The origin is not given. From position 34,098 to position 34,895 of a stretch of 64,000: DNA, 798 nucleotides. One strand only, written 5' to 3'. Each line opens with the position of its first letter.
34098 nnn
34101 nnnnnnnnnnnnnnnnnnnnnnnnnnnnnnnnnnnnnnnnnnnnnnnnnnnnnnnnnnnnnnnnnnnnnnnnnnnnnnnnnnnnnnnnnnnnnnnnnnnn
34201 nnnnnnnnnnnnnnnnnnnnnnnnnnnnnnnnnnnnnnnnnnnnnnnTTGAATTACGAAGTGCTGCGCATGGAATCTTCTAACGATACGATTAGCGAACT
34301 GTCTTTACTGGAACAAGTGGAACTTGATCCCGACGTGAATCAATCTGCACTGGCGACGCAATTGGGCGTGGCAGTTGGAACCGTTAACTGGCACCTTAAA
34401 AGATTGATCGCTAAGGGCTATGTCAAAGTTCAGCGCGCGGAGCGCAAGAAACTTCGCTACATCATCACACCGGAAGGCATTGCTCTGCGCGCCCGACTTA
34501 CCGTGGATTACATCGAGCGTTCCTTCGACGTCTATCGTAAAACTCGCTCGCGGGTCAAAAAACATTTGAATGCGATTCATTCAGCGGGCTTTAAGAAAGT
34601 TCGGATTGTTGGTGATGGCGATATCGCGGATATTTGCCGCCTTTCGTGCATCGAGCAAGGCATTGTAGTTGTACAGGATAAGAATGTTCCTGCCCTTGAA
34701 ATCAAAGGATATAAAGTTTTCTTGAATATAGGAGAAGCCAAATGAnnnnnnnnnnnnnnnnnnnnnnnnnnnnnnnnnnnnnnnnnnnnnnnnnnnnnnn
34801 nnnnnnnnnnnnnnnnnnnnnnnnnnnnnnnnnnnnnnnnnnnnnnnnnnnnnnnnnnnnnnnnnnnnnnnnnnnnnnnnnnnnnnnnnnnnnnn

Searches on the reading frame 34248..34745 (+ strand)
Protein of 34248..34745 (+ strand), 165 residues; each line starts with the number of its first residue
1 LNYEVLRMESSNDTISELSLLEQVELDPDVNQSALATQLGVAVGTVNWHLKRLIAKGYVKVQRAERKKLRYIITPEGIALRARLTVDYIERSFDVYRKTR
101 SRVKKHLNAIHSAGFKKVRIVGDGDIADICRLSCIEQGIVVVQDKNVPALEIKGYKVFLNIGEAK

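Call 6: search_protein_families(library=pfam, proteins=[window:34248-34745:+])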
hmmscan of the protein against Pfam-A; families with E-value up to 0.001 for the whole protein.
window:34248-34745:+ (165 aa): 8 families
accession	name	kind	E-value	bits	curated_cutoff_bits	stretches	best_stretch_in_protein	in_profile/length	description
PF13412.12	HTH_24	-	1.8e-11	43.8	21.9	1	17-60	5-48/48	Winged helix-turn-helix DNA-binding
PF12802.13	MarR_2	-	1.2e-06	29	27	1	15-66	5-57/61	MarR family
PF01047.28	MarR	-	5.8e-06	26.5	24.6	1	14-64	2-52/59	MarR family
PF24266.1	HTH_HVO_0163_N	-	9.3e-05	22.9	31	1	22-68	9-55/70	HVO_0163, N-terminal HTH domain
PF01022.26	HTH_5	-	0.0001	22.5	22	0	35-60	21-46/47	Bacterial regulatory protein, arsR family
PF01978.25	TrmB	-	0.00033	20.9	25.6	0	31-71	24-64/68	Sugar-specific transcriptional regulator TrmB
PF13601.12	HTH_34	-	0.00074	20.1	27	0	27-78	12-66/80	Winged helix DNA-binding domain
PF13545.12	HTH_Crp_2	-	0.00081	19.7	27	0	23-63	16-55/70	Crp-like helix-turn-helix domain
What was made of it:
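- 34269..34745 (+): 158-aa regulator and candidate binder. It has an N-terminal winged helix, a long helix (residues 68-105) and a small alpha/beta C-terminal domain. HTH_24 matches at 1.8e-11, and MarR and MarR_2 just pass their cut-offs (call 6).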

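Call 7: search_protein_families(library=ncbifam, proteins=[window:34248-34745:+])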
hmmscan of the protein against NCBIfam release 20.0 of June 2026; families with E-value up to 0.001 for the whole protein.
window:34248-34745:+ (165 aa): 3 families
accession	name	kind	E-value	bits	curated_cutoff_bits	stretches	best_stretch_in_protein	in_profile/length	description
TIGR04176.1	MarR_EPS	equivalog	3.2e-18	65.7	88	1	17-105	6-98/105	MarR family EPS-associated transcriptional regulator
NF050133.1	TransRegFabT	equivalog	3.8e-07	30.5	200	1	12-67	25-81/138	fatty acid biosynthesis transcriptional regulator FabT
NF008273.0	PRK11050.1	equivalog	0.00093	18.9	153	0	31-63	56-88/156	manganese-binding transcriptional regulator MntR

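Call 14: find_homologous_proteins(query=window:34269-34742:+)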
Query window:34269-34742:+ (158 aa): 8000 proteins with E <= 0.001 among 8000 candidates; the best 120 are listed.
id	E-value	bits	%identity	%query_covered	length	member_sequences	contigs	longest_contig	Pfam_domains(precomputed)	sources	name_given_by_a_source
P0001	6.5e-96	336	100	100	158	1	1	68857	PF01047.29,PF13412.13,PF12802.14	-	-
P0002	7.6e-96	336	100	100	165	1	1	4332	PF01047.29,PF13412.13,PF12802.14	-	-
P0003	7.6e-96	336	100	100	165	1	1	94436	PF01047.29,PF13412.13,PF12802.14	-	-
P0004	2.9e-95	334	99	100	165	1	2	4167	PF01047.29,PF13412.13,PF12802.14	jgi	jgi:predicted ArsR family transcriptional regulator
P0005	3.4e-91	320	94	100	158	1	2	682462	PF13412.13,PF12802.14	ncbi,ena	-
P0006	6.9e-90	316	93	100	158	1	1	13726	PF01047.29,PF13412.13,PF12802.14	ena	-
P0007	4.8e-89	313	92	100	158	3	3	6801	PF13412.13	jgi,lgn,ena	-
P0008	4.9e-89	313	92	100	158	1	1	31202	PF01047.29,PF13412.13,PF12802.14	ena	-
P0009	3.4e-88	311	91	100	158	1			PF13412.13,PF12802.14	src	-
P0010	1.0e-87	309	91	100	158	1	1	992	PF13412.13,PF12802.14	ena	-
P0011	1.1e-87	309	91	99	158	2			PF01047.29,PF13412.13,PF12802.14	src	-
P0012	1.7e-87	308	91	100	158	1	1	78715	PF13412.13,PF12802.14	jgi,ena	jgi:predicted transcriptional regulator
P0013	2.7e-87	308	91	100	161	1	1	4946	PF13412.13,PF12802.14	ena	-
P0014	3.0e-87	308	91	100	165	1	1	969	PF13412.13,PF12802.14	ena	-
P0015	8.1e-87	306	89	100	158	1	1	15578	PF13412.13,PF12802.14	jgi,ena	-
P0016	8.1e-87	306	89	100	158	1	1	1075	PF13412.13,PF12802.14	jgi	jgi:DNA-binding MarR family transcriptional regulator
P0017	1.2e-86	306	89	100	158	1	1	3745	PF01047.29,PF13412.13,PF12802.14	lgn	-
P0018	1.3e-86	306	90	99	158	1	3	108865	PF01047.29,PF13412.13,PF12802.14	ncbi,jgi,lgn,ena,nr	ncbi:MAG TPA: winged helix-turn-helix domain-containing protein [Anaerolineales bacterium]|nr:winged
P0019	1.3e-86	306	89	100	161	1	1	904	PF13412.13,PF12802.14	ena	-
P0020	2.1e-86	305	90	100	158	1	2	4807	PF01047.29,PF13412.13,PF12802.14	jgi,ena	-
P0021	2.1e-86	305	89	100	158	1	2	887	PF01047.29,PF13412.13,PF12802.14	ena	-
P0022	2.8e-86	304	90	100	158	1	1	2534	PF01047.29,PF13412.13,PF12802.14,PF24266.2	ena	-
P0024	3.4e-86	304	89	100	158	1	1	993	PF13412.13,PF12802.14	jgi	jgi:predicted ArsR family transcriptional regulator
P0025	3.6e-86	304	89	100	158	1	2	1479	PF01047.29,PF13412.13,PF12802.14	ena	-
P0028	9.6e-86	303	89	100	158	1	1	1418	PF13412.13,PF12802.14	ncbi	-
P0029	1.6e-85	302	88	100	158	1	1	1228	PF01047.29,PF13412.13,PF12802.14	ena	-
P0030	2.2e-85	302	89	100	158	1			PF13412.13,PF12802.14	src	-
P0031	3.7e-85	301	87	99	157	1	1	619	PF01047.29,PF13412.13,PF12802.14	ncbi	-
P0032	3.9e-85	301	88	99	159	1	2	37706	PF13412.13,PF12802.14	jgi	jgi:DNA-binding MarR family transcriptional regulator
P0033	5.6e-85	300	87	100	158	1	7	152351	PF01047.29,PF13412.13,PF12802.14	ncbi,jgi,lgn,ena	jgi:DNA-binding MarR family transcriptional regulator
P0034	5.6e-85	300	87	100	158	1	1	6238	PF01047.29,PF13412.13,PF12802.14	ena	-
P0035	5.7e-85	300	90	100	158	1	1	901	PF01047.29,PF13412.13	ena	-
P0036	2.9e-84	298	87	100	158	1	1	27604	PF01047.29,PF13412.13,PF12802.14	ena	-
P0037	3.3e-84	298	87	100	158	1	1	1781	PF13412.13,PF12802.14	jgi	-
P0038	1.1e-83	296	86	99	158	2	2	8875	PF13412.13,PF12802.14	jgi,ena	-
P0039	4.3e-83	294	85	100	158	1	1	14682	PF01047.29,PF13412.13,PF12802.14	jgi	jgi:DNA-binding MarR family transcriptional regulator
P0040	6.2e-83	294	85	100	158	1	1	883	PF01047.29,PF13412.13,PF12802.14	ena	-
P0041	1.3e-82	293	87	100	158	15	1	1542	PF01047.29,PF13412.13,PF12802.14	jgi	-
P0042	1.6e-82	292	85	100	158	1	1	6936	PF01047.29,PF13412.13,PF12802.14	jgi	jgi:DNA-binding MarR family transcriptional regulator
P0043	2.2e-82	292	85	100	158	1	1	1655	PF01047.29,PF13412.13,PF12802.14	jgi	jgi:DNA-binding MarR family transcriptional regulator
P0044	2.2e-82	292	85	100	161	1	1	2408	PF01047.29,PF13412.13,PF12802.14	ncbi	-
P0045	1.4e-81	289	88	99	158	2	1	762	PF01047.29,PF13412.13,PF13463.13,PF12802.14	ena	-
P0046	4.5e-81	288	84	100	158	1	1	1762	PF13412.13,PF12802.14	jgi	jgi:predicted transcriptional regulator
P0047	5.8e-81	287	84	100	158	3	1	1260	PF01047.29,PF13412.13,PF08279.19,PF12802.14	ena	-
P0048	5.6e-79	281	81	99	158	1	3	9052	PF01047.29,PF13412.13,PF12802.14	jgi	-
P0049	5.3e-78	278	81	99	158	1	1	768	PF01047.29,PF13412.13,PF12802.14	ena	-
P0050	1.3e-77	276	81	98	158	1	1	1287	PF01047.29,PF13412.13,PF12802.14,PF24266.2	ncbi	-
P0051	1.5e-77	276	80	99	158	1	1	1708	PF01047.29,PF13412.13,PF12802.14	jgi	jgi:DNA-binding MarR family transcriptional regulator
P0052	1.9e-77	276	81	99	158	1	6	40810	PF01047.29,PF13412.13,PF12802.14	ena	-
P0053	2.3e-77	276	79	99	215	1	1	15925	PF01047.29,PF13412.13,PF12802.14,PF24266.2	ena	-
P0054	2.3e-77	276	78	99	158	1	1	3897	PF01047.29,PF13412.13,PF12802.14,PF24266.2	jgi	jgi:predicted transcriptional regulator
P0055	2.7e-77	275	79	99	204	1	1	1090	PF01047.29,PF13412.13,PF12802.14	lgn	-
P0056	3.0e-77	275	80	98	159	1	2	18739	PF01047.29,PF13412.13,PF12802.14,PF24266.2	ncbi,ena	-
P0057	3.0e-77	275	79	98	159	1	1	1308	PF01047.29,PF13412.13,PF08279.19,PF12802.14,PF24266.2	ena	-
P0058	3.3e-77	275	78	99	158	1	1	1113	PF01047.29,PF13412.13,PF12802.14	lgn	-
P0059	4.1e-77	275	80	99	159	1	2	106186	PF01047.29,PF13412.13,PF12802.14,PF24266.2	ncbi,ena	-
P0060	4.2e-77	275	82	99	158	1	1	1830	PF13412.13,PF12802.14,PF24266.2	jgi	-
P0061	6.7e-77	274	79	99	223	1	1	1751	PF01047.29,PF13412.13,PF12802.14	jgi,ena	jgi:DNA-binding PadR family transcriptional regulator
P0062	9.8e-77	274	80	99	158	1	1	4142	PF01047.29,PF13412.13,PF12802.14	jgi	jgi:DNA-binding MarR family transcriptional regulator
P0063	1.3e-76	273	79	98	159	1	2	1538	PF01047.29,PF13412.13,PF12802.14,PF24266.2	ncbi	-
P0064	1.4e-76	273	80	100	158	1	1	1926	PF01047.29,PF13412.13,PF12802.14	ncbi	-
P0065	1.6e-76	273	79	99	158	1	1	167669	PF01047.29,PF13412.13,PF12802.14,PF24266.2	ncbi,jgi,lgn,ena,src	-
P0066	2.7e-76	272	79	99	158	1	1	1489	PF01047.29,PF13412.13,PF12802.14,PF24266.2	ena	-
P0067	3.4e-76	272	80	98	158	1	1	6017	PF01047.29,PF13412.13,PF12802.14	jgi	jgi:DNA-binding MarR family transcriptional regulator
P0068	3.6e-76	272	78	99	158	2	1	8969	PF01047.29,PF13412.13,PF12802.14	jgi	jgi:DNA-binding MarR family transcriptional regulator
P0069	4.4e-76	271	79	100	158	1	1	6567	PF01047.29,PF13412.13,PF12802.14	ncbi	-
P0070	5.0e-76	271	78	99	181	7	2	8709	PF01047.29,PF13412.13,PF12802.14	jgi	jgi:DNA-binding MarR family transcriptional regulator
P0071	5.2e-76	271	78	99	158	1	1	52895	PF01047.29,PF13412.13,PF12802.14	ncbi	-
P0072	5.5e-76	271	77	99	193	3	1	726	PF01047.29,PF13412.13,PF12802.14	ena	-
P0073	5.5e-76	271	79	99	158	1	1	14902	PF01047.29,PF13412.13,PF12802.14,PF24266.2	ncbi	-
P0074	6.0e-76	271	77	99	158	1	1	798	PF01047.29,PF13412.13,PF12802.14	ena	-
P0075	6.0e-76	271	77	99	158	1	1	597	PF01047.29,PF13412.13,PF12802.14,PF24266.2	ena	-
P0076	6.9e-76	271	79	99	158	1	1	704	PF01047.29,PF13412.13,PF12802.14,PF24266.2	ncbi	-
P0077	7.0e-76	271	80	98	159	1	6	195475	PF01047.29,PF13412.13,PF12802.14,PF24266.2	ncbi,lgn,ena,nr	ncbi:MAG: winged helix-turn-helix transcriptional regulator [Chloroflexi bacterium]|nr:winged helix-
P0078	7.4e-76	271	79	100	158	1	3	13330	PF01047.29,PF13412.13,PF12802.14,PF24266.2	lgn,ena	-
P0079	8.7e-76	270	79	97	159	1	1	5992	PF01047.29,PF13412.13,PF12802.14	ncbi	-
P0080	9.2e-76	270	77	99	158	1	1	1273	PF01047.29,PF13412.13,PF12802.14,PF24266.2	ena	-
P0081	9.8e-76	270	77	99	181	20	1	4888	PF01047.29,PF13412.13,PF12802.14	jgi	jgi:DNA-binding MarR family transcriptional regulator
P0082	9.9e-76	270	78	100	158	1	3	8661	PF01047.29,PF13412.13,PF12802.14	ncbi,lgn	-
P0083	1.1e-75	270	79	99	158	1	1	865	PF01047.29,PF13412.13,PF12802.14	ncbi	-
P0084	1.1e-75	270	79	99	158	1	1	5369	PF01047.29,PF13412.13,PF12802.14,PF24266.2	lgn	-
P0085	1.2e-75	270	78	99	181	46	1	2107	PF01047.29,PF13412.13,PF01022.27,PF12802.14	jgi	-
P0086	1.2e-75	270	78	100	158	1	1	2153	PF01047.29,PF13412.13,PF12802.14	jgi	jgi:DNA-binding MarR family transcriptional regulator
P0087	1.3e-75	270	79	100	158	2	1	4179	PF01047.29,PF13412.13,PF12802.14,PF24266.2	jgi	jgi:predicted transcriptional regulator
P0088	1.4e-75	270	79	99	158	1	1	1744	PF01047.29,PF13412.13,PF12802.14,PF24266.2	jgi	jgi:predicted transcriptional regulator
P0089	1.4e-75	270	80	99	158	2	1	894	PF01047.29,PF13412.13,PF12802.14,PF24266.2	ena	-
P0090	1.6e-75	270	77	99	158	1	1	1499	PF01047.29,PF13412.13,PF12802.14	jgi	jgi:DNA-binding CsgD family transcriptional regulator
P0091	1.7e-75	269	78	99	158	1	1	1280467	PF01047.29,PF13412.13,PF12802.14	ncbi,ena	-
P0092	1.9e-75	269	79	99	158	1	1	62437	PF01047.29,PF13412.13,PF12802.14,PF24266.2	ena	-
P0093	2.0e-75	269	78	99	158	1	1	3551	PF01047.29,PF13412.13,PF12802.14,PF24266.2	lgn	-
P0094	2.2e-75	269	78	99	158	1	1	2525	PF01047.29,PF13412.13,PF12802.14,PF24266.2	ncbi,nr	ncbi:MAG: winged helix-turn-helix transcriptional regulator [Chloroflexi bacterium]|nr:winged helix-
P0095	2.4e-75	269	79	97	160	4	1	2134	PF01047.29,PF13412.13,PF12802.14,PF24266.2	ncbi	-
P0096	2.7e-75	269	78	100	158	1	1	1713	PF01047.29,PF13412.13,PF12802.14,PF24266.2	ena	-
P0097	2.7e-75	269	78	99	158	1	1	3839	PF01047.29,PF13412.13,PF12802.14,PF24266.2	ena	-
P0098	2.8e-75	269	80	99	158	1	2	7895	PF01047.29,PF13412.13,PF12802.14,PF24266.2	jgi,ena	jgi:predicted ArsR family transcriptional regulator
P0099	2.8e-75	269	77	99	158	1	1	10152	PF01047.29,PF13412.13,PF12802.14,PF24266.2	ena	-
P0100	3.1e-75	269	78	99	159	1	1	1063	PF01047.29,PF13412.13,PF12802.14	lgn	-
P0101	3.1e-75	269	76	99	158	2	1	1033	PF01047.29,PF13412.13,PF12802.14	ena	-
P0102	3.6e-75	268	77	100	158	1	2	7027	PF01047.29,PF13412.13,PF12802.14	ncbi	-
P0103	3.8e-75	268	78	99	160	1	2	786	PF01047.29,PF13412.13,PF12802.14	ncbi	-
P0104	3.8e-75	268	79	99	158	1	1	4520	PF01047.29,PF13412.13,PF12802.14,PF24266.2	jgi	jgi:DNA-binding MarR family transcriptional regulator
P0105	3.9e-75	268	77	99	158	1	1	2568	PF01047.29,PF13412.13,PF12802.14,PF24266.2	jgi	-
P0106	4.0e-75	268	78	97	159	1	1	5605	PF01047.29,PF13412.13,PF12802.14,PF24266.2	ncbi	-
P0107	4.5e-75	268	79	99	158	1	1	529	PF01047.29,PF13412.13,PF12802.14,PF24266.2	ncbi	-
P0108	4.6e-75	268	79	98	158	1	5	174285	PF01047.29,PF13412.13,PF12802.14,PF24266.2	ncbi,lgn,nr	ncbi:MAG: winged helix-turn-helix transcriptional regulator [Chloroflexi bacterium]|nr:winged helix-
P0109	4.6e-75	268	79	98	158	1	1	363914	PF01047.29,PF13412.13,PF12802.14,PF24266.2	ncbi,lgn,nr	ncbi:MAG: winged helix-turn-helix transcriptional regulator [Chloroflexi bacterium]|nr:winged helix-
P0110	5.3e-75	268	77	99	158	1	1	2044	PF01047.29,PF13412.13,PF12802.14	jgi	jgi:predicted ArsR family transcriptional regulator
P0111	5.4e-75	268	77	99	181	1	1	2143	PF01047.29,PF13412.13,PF12802.14,PF24266.2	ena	-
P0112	6.3e-75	268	78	99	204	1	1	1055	PF01047.29,PF13412.13,PF12802.14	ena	-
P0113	6.8e-75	268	77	99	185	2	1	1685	PF01047.29,PF13412.13,PF12802.14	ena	-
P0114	7.0e-75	268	78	99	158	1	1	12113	PF01047.29,PF13412.13,PF12802.14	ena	-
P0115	7.0e-75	268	78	100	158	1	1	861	PF01047.29,PF13412.13,PF12802.14,PF24266.2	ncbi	-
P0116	7.4e-75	267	77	99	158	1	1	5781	PF01047.29,PF13412.13,PF12802.14,PF24266.2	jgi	-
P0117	8.4e-75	267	78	99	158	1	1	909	PF01047.29,PF13412.13,PF12802.14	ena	-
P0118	8.6e-75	267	78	100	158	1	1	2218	PF01047.29,PF13412.13,PF12802.14,PF24266.2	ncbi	-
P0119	8.6e-75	267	78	100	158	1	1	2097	PF01047.29,PF13412.13,PF12802.14,PF24266.2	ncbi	-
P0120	8.9e-75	267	79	99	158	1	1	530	PF01047.29,PF13412.13,PF12802.14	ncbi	-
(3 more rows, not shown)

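Call 15: find_encoding_contigs(protein=P0005, flank=10000, max_places=3)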
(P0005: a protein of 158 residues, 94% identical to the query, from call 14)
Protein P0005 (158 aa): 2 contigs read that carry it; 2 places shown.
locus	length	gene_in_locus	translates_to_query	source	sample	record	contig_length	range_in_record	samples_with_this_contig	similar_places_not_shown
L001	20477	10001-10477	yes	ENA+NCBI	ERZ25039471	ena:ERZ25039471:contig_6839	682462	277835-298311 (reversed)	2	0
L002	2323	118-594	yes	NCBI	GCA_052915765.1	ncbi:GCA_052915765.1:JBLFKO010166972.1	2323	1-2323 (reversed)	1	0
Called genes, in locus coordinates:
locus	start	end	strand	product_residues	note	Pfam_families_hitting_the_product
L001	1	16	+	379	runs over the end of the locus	PF13579:Glyco_trans_4_4, PF00534:Glycos_transf_1, PF13692:Glyco_trans_1_4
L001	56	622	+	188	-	PF00132:Hexapep, PF14602:Hexapep_2 (weak)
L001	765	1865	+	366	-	PF03706:LPG_synthase_TM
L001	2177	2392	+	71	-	-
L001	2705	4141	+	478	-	-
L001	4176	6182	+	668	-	-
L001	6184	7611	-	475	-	PF13489:Methyltransf_23, PF07021:MetW, PF08241:Methyltransf_11, PF08242:Methyltransf_12, PF13649:Methyltransf_25, PF13847:Methyltransf_31, PF00535:Glycos_transf_2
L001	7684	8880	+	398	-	-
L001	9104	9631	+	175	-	-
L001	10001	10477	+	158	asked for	PF12802:MarR_2 (weak), PF13412:HTH_24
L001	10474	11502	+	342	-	PF00106:adh_short (weak), PF01073:3Beta_HSD, PF01370:Epimerase, PF02719:Polysacc_synt_2, PF04321:RmlD_sub_bind, PF16363:GDP_Man_Dehyd, PF07993:NAD_binding_4 (weak)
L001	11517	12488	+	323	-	PF01370:Epimerase, PF02719:Polysacc_synt_2 (faint), PF16363:GDP_Man_Dehyd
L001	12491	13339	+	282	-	PF01061:ABC2_membrane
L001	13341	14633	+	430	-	PF00005:ABC_tran, PF14524:Wzt_C (weak)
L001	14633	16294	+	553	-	PF05159:Capsule_synth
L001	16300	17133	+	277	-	PF08241:Methyltransf_11, PF13649:Methyltransf_25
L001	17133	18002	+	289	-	PF00685:Sulfotransfer_1, PF13469:Sulfotransfer_3 (weak)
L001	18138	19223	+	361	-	-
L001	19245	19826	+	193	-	PF00106:adh_short (weak), PF04321:RmlD_sub_bind, PF05368:NmrA, PF01073:3Beta_HSD, PF01370:Epimerase, PF02719:Polysacc_synt_2, PF13460:NAD_binding_10, PF16363:GDP_Man_Dehyd, +2 more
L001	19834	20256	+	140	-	PF02719:Polysacc_synt_2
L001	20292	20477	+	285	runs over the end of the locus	PF01073:3Beta_HSD, PF01370:Epimerase, PF02719:Polysacc_synt_2, PF04321:RmlD_sub_bind, PF16363:GDP_Man_Dehyd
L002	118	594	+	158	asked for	PF12802:MarR_2 (weak), PF13412:HTH_24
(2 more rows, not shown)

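Call 16: find_encoding_contigs(protein=P0018, flank=10000, max_places=3)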
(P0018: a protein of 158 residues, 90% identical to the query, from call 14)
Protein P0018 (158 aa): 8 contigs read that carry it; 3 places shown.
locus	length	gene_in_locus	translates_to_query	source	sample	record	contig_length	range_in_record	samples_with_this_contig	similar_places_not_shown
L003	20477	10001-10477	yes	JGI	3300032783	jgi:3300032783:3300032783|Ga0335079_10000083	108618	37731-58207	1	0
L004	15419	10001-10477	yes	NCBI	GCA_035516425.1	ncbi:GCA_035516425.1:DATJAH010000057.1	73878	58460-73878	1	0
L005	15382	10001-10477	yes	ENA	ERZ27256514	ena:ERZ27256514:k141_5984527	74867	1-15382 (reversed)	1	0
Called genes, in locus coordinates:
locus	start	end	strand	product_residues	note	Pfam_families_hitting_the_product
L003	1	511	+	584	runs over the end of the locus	PF01663:Phosphodiest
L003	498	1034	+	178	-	-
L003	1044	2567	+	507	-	PF00884:Sulfatase, PF01663:Phosphodiest (weak), PF16347:SGSH_C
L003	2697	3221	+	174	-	PF13469:Sulfotransfer_3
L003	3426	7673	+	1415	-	PF04997:RNA_pol_Rpb1_1, PF00623:RNA_pol_Rpb1_2, PF04983:RNA_pol_Rpb1_3, PF05000:RNA_pol_Rpb1_4 (weak), PF04998:RNA_pol_Rpb1_5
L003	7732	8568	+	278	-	-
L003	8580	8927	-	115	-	-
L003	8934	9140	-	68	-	-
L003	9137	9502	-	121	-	-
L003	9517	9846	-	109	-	PF00190:Cupin_1 (weak), PF07883:Cupin_2, PF02311:AraC_binding (weak)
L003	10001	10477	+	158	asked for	PF01047:MarR (weak), PF12802:MarR_2 (weak), PF13412:HTH_24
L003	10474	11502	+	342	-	PF00106:adh_short (weak), PF01073:3Beta_HSD, PF01370:Epimerase, PF02719:Polysacc_synt_2, PF04321:RmlD_sub_bind, PF07993:NAD_binding_4 (faint), PF16363:GDP_Man_Dehyd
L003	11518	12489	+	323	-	PF01370:Epimerase, PF16363:GDP_Man_Dehyd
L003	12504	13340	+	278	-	PF01061:ABC2_membrane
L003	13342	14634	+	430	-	PF00005:ABC_tran, PF14524:Wzt_C (weak)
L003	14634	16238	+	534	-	PF05159:Capsule_synth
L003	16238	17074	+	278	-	PF08241:Methyltransf_11, PF13649:Methyltransf_25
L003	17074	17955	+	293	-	PF00685:Sulfotransfer_1, PF13469:Sulfotransfer_3 (faint)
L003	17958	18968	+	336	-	PF00106:adh_short (weak), PF01073:3Beta_HSD, PF01370:Epimerase, PF02719:Polysacc_synt_2, PF04321:RmlD_sub_bind, PF05368:NmrA, PF16363:GDP_Man_Dehyd, PF13460:NAD_binding_10, +1 more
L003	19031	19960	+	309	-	PF01073:3Beta_HSD (weak), PF01370:Epimerase, PF04321:RmlD_sub_bind, PF07993:NAD_binding_4 (faint), PF16363:GDP_Man_Dehyd, PF02719:Polysacc_synt_2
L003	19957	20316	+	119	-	PF14079:DUF4260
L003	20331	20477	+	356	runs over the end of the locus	PF03102:NeuB, PF08666:SAF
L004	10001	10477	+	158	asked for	PF01047:MarR (weak), PF12802:MarR_2 (weak), PF13412:HTH_24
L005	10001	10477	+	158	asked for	PF01047:MarR (weak), PF12802:MarR_2 (weak), PF13412:HTH_24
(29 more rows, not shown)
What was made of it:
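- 34742..38904 (+): Genes downstream of the regulator on the same strand, closely spaced or overlapping: SDR epimerase/reductase, fcl-like, wzm and wzt. The run continues with Capsule_synth-like, methyltransferase and sulfotransferase genes up to about 42213. The same gene order follows the regulator in L001 and L003 (calls 15, 16).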

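Call 27: search_solved_structures(query=A2, max_evalue=1)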
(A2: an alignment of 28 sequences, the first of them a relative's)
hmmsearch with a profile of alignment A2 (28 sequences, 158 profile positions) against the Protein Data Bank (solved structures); distinct sequences matched with E-value up to 1: 17.
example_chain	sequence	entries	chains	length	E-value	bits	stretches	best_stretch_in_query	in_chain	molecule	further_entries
6jbx_A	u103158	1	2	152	0.00049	22.8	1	7-70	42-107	Fatty acid biosynthesis transcriptional regulator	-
3bpx_A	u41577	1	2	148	0.0036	20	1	7-67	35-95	Transcriptional regulator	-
3bpv_A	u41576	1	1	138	0.0036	20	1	7-67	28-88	Transcriptional regulator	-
5eri_A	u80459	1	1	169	0.0037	20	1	10-88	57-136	MarR family transcriptional regulator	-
3s2w_A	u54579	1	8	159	0.0041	19.8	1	14-73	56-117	Transcriptional regulator, MarR family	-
6j05_A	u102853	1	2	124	0.11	15.2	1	17-79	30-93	Transcriptional regulator ArsR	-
9vg2_A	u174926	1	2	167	0.13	15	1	7-91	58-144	MarR-family transcriptional regulator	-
8za5_A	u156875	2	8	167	0.14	14.9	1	7-91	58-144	MarR-family transcriptional regulator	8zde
2a61_A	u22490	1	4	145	0.15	14.8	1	26-103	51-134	transcriptional regulator Tm0710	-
3hrm_A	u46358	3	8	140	0.21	14.3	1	13-78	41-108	HTH-type transcriptional regulator sarZ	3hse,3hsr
4gxo_A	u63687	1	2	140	0.21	14.3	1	13-78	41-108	MarR family regulatory protein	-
2d1h_A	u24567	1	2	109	0.41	13.3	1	12-62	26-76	109aa long hypothetical transcriptional regulator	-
6o5c_A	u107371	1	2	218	0.43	13.3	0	13-77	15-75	Putative metal-dependent transcriptional regulator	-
5hli_A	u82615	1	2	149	0.62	12.8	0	11-67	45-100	MarR family transcriptional regulator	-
5hlg_A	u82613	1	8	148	0.65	12.7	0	11-67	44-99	MarR family transcriptional regulator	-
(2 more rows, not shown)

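Call 29: find_related_loci(query=A2, collection=metagenome_contigs, flank=4000)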
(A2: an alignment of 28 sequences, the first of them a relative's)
Query A2 (158 aa) in metagenome_contigs; peptide patterns used: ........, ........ (x = any residue, [..] = any of these).
600 stretches matched a pattern (row limit reached: there are more); 570 encode a relative of the query (tblastn E <= 1e-3); the best 80 are kept; 80 distinct loci.
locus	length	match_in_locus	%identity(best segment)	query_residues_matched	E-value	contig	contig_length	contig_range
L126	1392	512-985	90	1-158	6e-102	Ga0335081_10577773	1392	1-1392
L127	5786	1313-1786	90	1-158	2e-95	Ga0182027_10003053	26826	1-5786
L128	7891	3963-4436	89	1-158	8e-95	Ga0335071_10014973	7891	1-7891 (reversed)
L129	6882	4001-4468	90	1-156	8e-95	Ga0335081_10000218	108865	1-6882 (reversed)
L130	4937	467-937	89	1-157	9e-93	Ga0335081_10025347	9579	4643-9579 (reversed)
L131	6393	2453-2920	77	1-156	2e-83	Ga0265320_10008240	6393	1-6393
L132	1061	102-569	76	1-156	2e-90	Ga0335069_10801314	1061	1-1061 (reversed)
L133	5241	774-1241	77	1-156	6e-83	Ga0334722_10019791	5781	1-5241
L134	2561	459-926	76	1-156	1e-84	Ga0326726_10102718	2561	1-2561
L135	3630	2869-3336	78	1-156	2e-82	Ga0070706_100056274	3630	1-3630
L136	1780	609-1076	78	1-156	1e-85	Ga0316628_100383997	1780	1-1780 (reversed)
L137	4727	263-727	77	1-155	1e-81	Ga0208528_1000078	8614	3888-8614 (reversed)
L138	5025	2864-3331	76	1-156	5e-81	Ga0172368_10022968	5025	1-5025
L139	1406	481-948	76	1-156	5e-85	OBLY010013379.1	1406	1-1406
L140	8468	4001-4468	74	1-156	6e-79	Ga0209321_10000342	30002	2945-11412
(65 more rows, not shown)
